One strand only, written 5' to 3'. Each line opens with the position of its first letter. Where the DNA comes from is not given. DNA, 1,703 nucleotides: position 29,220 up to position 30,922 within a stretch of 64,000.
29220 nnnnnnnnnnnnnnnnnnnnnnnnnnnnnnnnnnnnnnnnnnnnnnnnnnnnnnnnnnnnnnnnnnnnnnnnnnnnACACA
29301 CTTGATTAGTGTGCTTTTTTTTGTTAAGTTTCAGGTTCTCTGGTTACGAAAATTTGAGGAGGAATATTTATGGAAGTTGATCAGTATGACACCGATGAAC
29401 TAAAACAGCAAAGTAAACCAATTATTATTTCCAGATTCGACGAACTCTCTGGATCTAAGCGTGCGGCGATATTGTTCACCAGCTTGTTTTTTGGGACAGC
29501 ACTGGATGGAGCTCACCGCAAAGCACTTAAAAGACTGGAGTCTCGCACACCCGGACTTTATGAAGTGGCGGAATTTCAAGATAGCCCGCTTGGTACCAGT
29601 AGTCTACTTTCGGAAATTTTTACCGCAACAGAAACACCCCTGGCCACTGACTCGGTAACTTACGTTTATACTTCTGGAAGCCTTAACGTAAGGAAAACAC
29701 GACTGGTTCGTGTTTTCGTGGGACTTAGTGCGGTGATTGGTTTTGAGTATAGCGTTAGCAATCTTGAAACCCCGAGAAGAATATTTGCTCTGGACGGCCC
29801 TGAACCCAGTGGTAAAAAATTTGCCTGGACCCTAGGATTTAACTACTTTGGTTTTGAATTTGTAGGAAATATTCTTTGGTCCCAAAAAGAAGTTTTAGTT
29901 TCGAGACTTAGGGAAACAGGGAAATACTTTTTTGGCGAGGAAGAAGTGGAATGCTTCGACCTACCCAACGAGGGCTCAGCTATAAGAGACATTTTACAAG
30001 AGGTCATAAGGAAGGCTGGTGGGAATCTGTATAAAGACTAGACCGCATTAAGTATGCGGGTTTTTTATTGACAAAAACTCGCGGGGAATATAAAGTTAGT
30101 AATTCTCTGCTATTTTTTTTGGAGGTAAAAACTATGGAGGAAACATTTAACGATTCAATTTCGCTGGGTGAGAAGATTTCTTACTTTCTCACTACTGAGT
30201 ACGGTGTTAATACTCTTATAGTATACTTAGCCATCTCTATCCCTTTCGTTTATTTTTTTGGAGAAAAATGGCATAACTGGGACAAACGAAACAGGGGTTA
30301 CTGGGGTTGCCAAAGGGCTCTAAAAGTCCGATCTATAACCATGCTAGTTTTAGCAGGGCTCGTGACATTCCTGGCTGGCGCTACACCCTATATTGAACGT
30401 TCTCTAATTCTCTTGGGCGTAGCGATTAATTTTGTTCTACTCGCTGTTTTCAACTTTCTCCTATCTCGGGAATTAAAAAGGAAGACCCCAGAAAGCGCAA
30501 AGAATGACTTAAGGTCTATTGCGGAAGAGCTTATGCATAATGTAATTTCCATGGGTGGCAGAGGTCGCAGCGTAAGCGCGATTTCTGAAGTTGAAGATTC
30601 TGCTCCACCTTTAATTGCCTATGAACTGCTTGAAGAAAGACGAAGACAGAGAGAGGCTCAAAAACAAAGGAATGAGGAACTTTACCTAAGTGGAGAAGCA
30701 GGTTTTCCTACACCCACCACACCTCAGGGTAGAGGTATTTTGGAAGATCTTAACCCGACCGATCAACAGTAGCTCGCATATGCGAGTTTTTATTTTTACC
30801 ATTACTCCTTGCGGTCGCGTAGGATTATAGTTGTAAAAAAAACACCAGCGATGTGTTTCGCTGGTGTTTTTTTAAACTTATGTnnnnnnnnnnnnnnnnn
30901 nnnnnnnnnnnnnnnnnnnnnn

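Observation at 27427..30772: Plus-strand five-gene island of individually promoted unknown genes, including a STAS protein and tandem paralogs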

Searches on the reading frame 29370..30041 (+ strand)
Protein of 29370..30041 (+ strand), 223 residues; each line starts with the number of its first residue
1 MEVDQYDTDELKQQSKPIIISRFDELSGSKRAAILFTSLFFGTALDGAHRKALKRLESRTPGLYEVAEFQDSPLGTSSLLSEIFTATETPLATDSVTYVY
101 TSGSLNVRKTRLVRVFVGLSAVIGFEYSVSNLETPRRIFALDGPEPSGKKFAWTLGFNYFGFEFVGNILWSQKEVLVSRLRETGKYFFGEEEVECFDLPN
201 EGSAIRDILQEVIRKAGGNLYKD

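Call 6: search_protein_families(library=pfam, proteins=[window:29370-30041:+], max_evalue=1)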
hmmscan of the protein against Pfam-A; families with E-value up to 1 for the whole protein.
window:29370-30041:+ (223 aa): 0 families

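Call 7: search_protein_families(library=ncbifam, proteins=[window:29370-30041:+], max_evalue=1)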
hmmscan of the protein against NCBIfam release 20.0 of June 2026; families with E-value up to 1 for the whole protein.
window:29370-30041:+ (223 aa): 0 families

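Call 11: search_protein_families(library=padloc, proteins=[window:29370-30041:+], max_evalue=1)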
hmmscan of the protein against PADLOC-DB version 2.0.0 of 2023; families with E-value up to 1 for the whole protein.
window:29370-30041:+ (223 aa): 0 families

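Call 12: search_protein_families(library=phrogs, proteins=[window:29370-30041:+], max_evalue=1)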
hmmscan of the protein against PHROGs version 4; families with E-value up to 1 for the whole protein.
window:29370-30041:+ (223 aa): 0 families

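Call 13: find_encoding_contigs(protein=window:29370-30041:+, flank=10000, max_places=10)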
Protein window:29370-30041:+ (223 aa): 5 contigs read that carry it; 3 places shown.
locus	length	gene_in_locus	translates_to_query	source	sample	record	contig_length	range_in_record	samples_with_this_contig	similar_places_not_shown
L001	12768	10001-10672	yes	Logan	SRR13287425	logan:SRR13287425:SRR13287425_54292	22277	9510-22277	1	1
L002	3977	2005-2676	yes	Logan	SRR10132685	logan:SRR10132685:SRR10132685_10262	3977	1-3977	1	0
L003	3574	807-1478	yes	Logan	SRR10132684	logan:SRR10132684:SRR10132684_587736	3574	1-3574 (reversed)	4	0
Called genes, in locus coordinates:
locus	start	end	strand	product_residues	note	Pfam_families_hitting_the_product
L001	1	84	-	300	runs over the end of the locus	PF00535:Glycos_transf_2, PF13632:Glyco_trans_2_3 (weak)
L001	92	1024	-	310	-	PF00535:Glycos_transf_2, PF13641:Glyco_tranf_2_3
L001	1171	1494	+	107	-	-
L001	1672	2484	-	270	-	-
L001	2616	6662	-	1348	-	PF00535:Glycos_transf_2, PF13641:Glyco_tranf_2_3, PF13632:Glyco_trans_2_3, PF01943:Polysacc_synt, PF13439:Glyco_transf_4, PF20706:GT4-conflict, PF00534:Glycos_transf_1, PF13692:Glyco_trans_1_4, +2 more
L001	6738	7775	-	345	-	-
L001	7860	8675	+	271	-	-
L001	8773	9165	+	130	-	PF01740:STAS, PF13466:STAS_2 (weak)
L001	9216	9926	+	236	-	-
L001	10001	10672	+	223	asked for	-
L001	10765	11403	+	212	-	-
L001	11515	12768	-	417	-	?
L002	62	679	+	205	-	-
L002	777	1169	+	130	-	PF01740:STAS, PF13466:STAS_2 (weak)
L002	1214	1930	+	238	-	-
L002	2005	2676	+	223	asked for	-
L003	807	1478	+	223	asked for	-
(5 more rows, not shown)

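Call 14: find_homologous_proteins(query=window:29370-30041:+, max_evalue=0.01)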
Query window:29370-30041:+ (223 aa): 2 proteins with E <= 0.01 among 390 candidates.
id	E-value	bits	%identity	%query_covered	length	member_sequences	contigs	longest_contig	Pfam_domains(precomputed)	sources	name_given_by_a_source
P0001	4.1e-142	489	100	100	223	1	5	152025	-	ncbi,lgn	-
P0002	4.0e-125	433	88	100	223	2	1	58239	-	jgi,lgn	-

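Call 15: find_encoding_contigs(protein=P0002, flank=10000, max_places=6)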
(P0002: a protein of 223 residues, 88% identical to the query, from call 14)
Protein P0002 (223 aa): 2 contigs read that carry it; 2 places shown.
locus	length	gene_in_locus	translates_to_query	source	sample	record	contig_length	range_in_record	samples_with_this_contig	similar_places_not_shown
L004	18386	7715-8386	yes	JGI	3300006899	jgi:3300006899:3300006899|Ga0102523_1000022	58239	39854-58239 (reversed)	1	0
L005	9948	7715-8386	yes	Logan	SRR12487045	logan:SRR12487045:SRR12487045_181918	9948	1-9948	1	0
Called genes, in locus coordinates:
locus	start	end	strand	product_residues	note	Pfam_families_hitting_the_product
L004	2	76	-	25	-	?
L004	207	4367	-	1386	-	PF00535:Glycos_transf_2, PF13641:Glyco_tranf_2_3, PF13632:Glyco_trans_2_3, PF01943:Polysacc_synt, PF13439:Glyco_transf_4, PF20706:GT4-conflict, PF00534:Glycos_transf_1, PF13692:Glyco_trans_1_4, +1 more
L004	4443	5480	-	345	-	-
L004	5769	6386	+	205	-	-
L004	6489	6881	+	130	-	PF01740:STAS, PF13466:STAS_2 (faint)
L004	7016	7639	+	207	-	-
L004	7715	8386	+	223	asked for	-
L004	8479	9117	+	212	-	-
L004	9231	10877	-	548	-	PF00118:Cpn60_TCP1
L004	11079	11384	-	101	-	PF00166:Cpn10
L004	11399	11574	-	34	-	-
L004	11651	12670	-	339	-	-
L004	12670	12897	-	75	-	-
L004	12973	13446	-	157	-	-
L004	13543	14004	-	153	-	-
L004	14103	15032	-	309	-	-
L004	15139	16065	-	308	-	PF01149:Fapy_DNA_glyco, PF05833:NFACT_N (weak), PF06831:H2TH, PF06827:zf-FPG_IleRS (weak)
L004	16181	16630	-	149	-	-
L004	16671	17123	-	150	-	-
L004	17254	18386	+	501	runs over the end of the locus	PF13328:HD_4, PF01966:HD, PF04607:RelA_SpoT, PF02824:TGS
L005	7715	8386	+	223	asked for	-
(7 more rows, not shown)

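Call 30: search_protein_representatives(alignment_id=A1)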
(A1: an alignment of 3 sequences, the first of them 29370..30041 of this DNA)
Query: 3 sequences, 223 profile positions. Proteins with E-value up to 0.001 (for the whole library): 5; up to 1e-10: 3; up to 1e-30: 2. The best 5 are listed.
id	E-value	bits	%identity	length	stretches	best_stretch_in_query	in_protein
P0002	1.3e-127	439.8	-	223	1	1-223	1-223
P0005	1.3e-82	292.7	-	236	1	1-223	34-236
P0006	3.9e-13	65.4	-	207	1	22-220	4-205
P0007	1.6e-05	40.5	-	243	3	73-105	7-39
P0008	1.5e-04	37.4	-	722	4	86-158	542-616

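Call 37: predict_structure(alignment_id=A1)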
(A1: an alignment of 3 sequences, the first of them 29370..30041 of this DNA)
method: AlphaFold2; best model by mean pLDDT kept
length: 223 residues; sequences in the alignment: 3
mean_pLDDT: 42.1   pTM: 0.43
mean pLDDT of the five models: 42.1, 38.9, 36.7, 35.3, 35.2
residues with pLDDT >= 90: 0; 70-90: 0; 50-70: 58; < 50: 165
segments of 3 or more residues with pLDDT < 50: 1-76, 93-109, 118-121, 130-135, 141-167, 190-192, 197-223
pLDDT, mean of each block of 10 residues (from residue 1): 26 26 28 25 30 37 37 45 62 46 42 52 52 49 42 39 47 63 55 47 45 38 26
secondary structure, 60 per line:
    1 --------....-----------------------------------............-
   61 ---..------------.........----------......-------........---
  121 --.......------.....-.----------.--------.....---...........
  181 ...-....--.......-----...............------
elements in order: H9-12 H48-59 H78-86 E97-102 E110-117 E123-129 E136-140 E162-166 H170-183 E185-188 E191-197 H203-217

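Call 78: fold_search(model_id=the predicted structure, library=pdb)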
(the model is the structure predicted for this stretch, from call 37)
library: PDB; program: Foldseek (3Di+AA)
matches with E <= 10: 289; with E <= 0.001: 0
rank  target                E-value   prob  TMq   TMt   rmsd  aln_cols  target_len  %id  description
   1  9qgl_9A               1.0e-01  0.08  0.12  0.13  21.5       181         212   12  Cryo-EM structure of the PlPVC1 baseplate, 6-fold symmetrized (C6), in extended state (released 2025-10-29)
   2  2mwc_MODEL_1_A        2.4e-01  0.08  0.13  0.22   9.9       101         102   13  Solution structure of human obscurin Ig58 (released 2015-12-09)
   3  8e1p_L                7.9e-01  0.06  0.15  0.16  11.2       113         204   11  Crystal structure of BG505 SOSIP.v4.1-GT1.2 trimer in complex with gl-PGV20 and PGT124 Fabs (released 2023-06-21)
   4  9i2q_E                1.1e+00  0.04  0.19  0.10  20.2       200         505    8  Wzc-K540M-3YE MgADP C1 (released 2025-04-30)
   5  5fgc_B                1.1e+00  0.05  0.13  0.14  10.4        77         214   14  Three dimensional structure of broadly neutralizing human anti - Hepatitis C virus (HCV) glycoprotein E2 Fab fragment  (released 2016-01-20)
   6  2cr6_MODEL_1_A        1.1e+00  0.02  0.13  0.18  13.8       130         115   15  Solution structure of the Ig domain (2998-3100) of human obscurin (released 2005-11-20)
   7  7xca_A                1.2e+00  0.05  0.12  0.13  10.0        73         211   15  Crystal structure of the porcine astrovirus capsid spike domain (released 2023-03-29)
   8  6k8o_A                1.2e+00  0.03  0.09  0.04  25.3       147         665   10  Crystal structure of the Sulfolobus solfataricus topoisomerase III in complex with DNA (released 2020-06-24)
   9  9i2q_B                1.3e+00  0.06  0.18  0.10   9.0       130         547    6  Wzc-K540M-3YE MgADP C1 (released 2025-04-30)
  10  9i2q_C                1.3e+00  0.06  0.18  0.10   9.0       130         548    6  Wzc-K540M-3YE MgADP C1 (released 2025-04-30)
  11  5i7k_B                1.3e+00  0.02  0.12  0.14  22.1       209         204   12  Crystal Structure of Human SPLUNC1 Dolphin Mutant D1 (G58A, S61A, G62E, G63D, G66D, I67T) (released 2016-05-18)
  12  6k8n_D                1.4e+00  0.04  0.09  0.04  19.4       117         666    8  Crystal structure of the Sulfolobus solfataricus topoisomerase III (released 2020-06-24)
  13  6nkq_D                1.4e+00  0.03  0.14  0.18  13.4       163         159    6  The structure of bovine beta-lactoglobulin in novel crystals grown at pH 3.8 (released 2019-01-23)
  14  8uu7_w                1.4e+00  0.02  0.11  0.16  14.1       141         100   12  Cryo-EM structure of the Listeria innocua 70S ribosome in complex with HflXr, HPF, and E-site tRNA (structure II-B) (released 2024-02-28)
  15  9exq_B                1.4e+00  0.02  0.13  0.07  20.1       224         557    8  Wzc-K540M-3YE-N711Y MgADP C1 (released 2025-04-23)
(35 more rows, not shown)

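Call 88: search_dna_similar(query=window:29370-30041:+, collection=phages, mode=protein, max_evalue=0.1, max_rows=5)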
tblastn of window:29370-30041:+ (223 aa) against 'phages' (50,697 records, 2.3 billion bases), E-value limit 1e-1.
No match.

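Call 100: search_protein_families(library=ncbifam, proteins=[L004:8479-9117:+, L004:5769-6386:+, L004:7016-7639:+, L004:7715-8386:+, L004:6489-6881:+], max_evalue=0.1)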
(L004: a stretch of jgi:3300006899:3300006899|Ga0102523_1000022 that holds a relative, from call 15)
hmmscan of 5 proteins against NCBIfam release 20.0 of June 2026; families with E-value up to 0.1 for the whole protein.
L004:8479-9117:+ (212 aa): 3 families
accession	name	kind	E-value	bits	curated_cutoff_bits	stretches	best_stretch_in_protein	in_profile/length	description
TIGR03025.1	EPS_sugtrans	subfamily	0.005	16.1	295.55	1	30-118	34-119/445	exopolysaccharide biosynthesis polyprenyl glycosylphosphotransferase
TIGR00801.1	ncs2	superfamily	0.026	13.5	291.8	1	62-109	161-208/415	NCS2 family nucleobase:cation symporter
TIGR03394.1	indol_phenyl_DC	equivalog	0.049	12.5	554.5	0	98-153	447-499/535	indolepyruvate/phenylpyruvate decarboxylase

L004:5769-6386:+ (205 aa): 0 families

L004:7016-7639:+ (207 aa): 0 families

L004:7715-8386:+ (223 aa): 0 families

L004:6489-6881:+ (130 aa): 3 families
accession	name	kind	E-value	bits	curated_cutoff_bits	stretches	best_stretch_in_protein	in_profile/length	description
TIGR00377.1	ant_ant_sig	superfamily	4.2e-10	39.5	53.45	1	32-111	27-107/108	anti-sigma factor antagonist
TIGR02886.1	spore_II_AA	equivalog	3e-09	36.8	114.75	1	17-113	9-105/106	anti-sigma F factor antagonist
NF008660.1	PRK11660.1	equivalog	0.00028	19.4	614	1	12-91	460-536/572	C4-dicarboxylic acid transporter DauA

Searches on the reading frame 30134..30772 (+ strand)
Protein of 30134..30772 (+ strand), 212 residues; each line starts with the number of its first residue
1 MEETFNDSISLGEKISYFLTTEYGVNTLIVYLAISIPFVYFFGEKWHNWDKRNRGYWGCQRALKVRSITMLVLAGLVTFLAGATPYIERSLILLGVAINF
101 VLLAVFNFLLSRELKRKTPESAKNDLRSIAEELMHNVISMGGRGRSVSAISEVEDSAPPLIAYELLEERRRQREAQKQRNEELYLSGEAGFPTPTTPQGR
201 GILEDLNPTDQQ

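Call 6: search_protein_families(library=pfam, proteins=[window:30134-30772:+], max_evalue=1)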
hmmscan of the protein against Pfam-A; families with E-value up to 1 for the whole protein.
window:30134-30772:+ (212 aa): 3 families
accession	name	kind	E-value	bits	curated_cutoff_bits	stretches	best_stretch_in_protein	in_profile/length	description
PF20990.2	DUF2207_C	-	0.12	12.5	33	1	49-122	127-197/247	Predicted membrane protein (DUF2207) C-terminal domain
PF25587.1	Rv2743c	-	0.13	12.4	27.7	1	60-121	29-91/237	Rv2743c family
PF17095.10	CAMSAP_CC1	-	0.93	9.9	27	0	166-183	23-40/59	Spectrin-binding region of Ca2+-Calmodulin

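Call 7: search_protein_families(library=ncbifam, proteins=[window:30134-30772:+], max_evalue=1)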
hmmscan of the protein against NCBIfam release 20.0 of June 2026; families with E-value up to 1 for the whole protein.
window:30134-30772:+ (212 aa): 3 families
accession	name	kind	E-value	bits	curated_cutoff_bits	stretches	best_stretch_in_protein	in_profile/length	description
TIGR03025.1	EPS_sugtrans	subfamily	0.0012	18.2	295.55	1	25-118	31-119/445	exopolysaccharide biosynthesis polyprenyl glycosylphosphotransferase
NF047839.1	PspM_Rv2743c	equivalog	0.0079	16.1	80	1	60-123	14-78/220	phage shock envelope stress response protein PspM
NF046005.2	near_gluc_PtsG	equivalog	0.077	13.3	45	1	90-128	4-43/85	MPN207a family PTS transporter accessory protein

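Call 11: search_protein_families(library=padloc, proteins=[window:30134-30772:+], max_evalue=1)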
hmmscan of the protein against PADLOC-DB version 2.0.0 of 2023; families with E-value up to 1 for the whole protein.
window:30134-30772:+ (212 aa): 0 families

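Call 12: search_protein_families(library=phrogs, proteins=[window:30134-30772:+], max_evalue=1)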
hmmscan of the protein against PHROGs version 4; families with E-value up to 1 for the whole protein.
window:30134-30772:+ (212 aa): 0 families

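Call 42: find_related_loci(query=A4, collection=viral_contigs, flank=8000)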
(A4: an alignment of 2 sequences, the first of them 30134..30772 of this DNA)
Query A4 (212 aa) in viral_contigs; peptide patterns used: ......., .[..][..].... (x = any residue, [..] = any of these).
6 stretches matched a pattern, but none encodes a relative of the query by tblastn (E <= 1e-3).

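Call 58: find_encoding_contigs(protein=window:30134-30772:+, flank=6000, max_places=10)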
Protein window:30134-30772:+ (212 aa): 7 contigs read that carry it; 5 places shown.
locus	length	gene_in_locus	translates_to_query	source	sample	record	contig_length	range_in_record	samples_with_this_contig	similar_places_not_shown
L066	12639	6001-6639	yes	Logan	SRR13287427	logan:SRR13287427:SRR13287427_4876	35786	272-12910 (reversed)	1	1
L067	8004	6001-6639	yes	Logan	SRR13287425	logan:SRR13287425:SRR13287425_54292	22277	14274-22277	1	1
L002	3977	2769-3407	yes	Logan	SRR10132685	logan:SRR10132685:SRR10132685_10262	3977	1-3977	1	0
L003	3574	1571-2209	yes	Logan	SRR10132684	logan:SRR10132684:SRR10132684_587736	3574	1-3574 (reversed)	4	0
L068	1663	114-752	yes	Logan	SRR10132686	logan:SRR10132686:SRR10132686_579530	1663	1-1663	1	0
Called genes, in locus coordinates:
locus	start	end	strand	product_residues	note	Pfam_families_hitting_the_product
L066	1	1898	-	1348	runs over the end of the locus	PF00535:Glycos_transf_2, PF13641:Glyco_tranf_2_3, PF13632:Glyco_trans_2_3, PF01943:Polysacc_synt, PF13439:Glyco_transf_4, PF20706:GT4-conflict, PF00534:Glycos_transf_1, PF13692:Glyco_trans_1_4, +2 more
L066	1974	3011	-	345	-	-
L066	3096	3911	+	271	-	-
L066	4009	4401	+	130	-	PF01740:STAS, PF13466:STAS_2 (weak)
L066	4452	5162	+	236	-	-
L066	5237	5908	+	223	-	-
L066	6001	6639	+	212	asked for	-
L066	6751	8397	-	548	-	PF00118:Cpn60_TCP1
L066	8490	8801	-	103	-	PF00166:Cpn10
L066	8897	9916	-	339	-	-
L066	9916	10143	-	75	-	-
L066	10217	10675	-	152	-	-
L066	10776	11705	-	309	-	-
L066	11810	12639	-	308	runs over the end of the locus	PF01149:Fapy_DNA_glyco, PF05833:NFACT_N (faint), PF06831:H2TH, PF06827:zf-FPG_IleRS (weak)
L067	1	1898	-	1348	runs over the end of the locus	PF00535:Glycos_transf_2, PF13641:Glyco_tranf_2_3, PF13632:Glyco_trans_2_3, PF01943:Polysacc_synt, PF13439:Glyco_transf_4, PF20706:GT4-conflict, PF00534:Glycos_transf_1, PF13692:Glyco_trans_1_4, +2 more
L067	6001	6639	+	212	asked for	-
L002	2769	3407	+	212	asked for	-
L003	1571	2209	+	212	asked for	-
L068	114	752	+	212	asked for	-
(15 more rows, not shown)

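Call 90: search_dna_similar(query=window:30134-30772:+, collection=phages, mode=protein, max_evalue=0.1, max_rows=5)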
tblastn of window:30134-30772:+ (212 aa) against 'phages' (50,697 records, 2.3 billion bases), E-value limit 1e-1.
No match.
